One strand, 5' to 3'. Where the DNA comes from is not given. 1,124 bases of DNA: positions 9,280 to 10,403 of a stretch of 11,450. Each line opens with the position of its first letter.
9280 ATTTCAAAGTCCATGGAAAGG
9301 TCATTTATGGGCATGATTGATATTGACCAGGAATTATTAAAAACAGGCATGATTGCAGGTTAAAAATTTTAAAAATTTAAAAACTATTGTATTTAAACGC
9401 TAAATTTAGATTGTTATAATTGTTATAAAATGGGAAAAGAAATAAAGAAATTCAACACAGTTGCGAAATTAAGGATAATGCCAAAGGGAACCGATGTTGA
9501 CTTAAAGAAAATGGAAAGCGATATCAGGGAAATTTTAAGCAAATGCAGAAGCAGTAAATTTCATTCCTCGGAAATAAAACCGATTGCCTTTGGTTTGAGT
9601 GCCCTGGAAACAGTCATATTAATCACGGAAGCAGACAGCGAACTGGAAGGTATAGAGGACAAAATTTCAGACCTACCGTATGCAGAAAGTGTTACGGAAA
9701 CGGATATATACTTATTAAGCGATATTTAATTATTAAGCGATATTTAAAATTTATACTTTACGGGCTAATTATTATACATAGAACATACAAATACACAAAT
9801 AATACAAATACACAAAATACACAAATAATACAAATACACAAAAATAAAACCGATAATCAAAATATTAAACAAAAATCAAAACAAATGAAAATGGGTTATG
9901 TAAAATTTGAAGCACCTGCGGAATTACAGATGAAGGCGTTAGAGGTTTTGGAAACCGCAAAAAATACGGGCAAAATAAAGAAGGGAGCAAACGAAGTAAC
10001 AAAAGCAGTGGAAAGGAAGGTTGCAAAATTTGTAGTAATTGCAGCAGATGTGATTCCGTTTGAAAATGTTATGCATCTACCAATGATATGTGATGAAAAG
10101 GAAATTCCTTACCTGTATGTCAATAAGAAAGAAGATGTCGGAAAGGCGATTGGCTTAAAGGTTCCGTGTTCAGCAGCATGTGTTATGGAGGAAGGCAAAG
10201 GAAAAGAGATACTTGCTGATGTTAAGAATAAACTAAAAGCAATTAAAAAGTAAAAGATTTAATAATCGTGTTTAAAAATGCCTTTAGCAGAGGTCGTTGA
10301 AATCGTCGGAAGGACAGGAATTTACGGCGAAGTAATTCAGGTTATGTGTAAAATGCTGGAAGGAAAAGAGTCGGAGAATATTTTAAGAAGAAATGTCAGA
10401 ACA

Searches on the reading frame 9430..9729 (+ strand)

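Call 3: search_protein_families(library=pfam, proteins=[window:9430-9729:+], max_evalue=0.01)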
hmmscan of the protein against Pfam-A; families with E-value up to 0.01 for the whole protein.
window:9430-9729:+ (99 aa): 1 family
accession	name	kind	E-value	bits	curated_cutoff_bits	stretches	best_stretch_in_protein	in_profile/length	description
PF00736.24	EF1_GNE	-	1.2e-14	54.6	20.8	1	12-94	2-83/88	EF-1 guanine nucleotide exchange domain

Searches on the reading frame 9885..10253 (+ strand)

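Call 3: search_protein_families(library=pfam, proteins=[window:9885-10253:+], max_evalue=0.01)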
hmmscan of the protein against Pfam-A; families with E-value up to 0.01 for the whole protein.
window:9885-10253:+ (122 aa): 1 family
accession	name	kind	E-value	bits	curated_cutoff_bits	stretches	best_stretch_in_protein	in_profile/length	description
PF01248.31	Ribosomal_L7Ae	-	3.8e-26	91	22.1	1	17-108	2-93/95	Ribosomal protein L7Ae/L30e/S12e/Gadd45 family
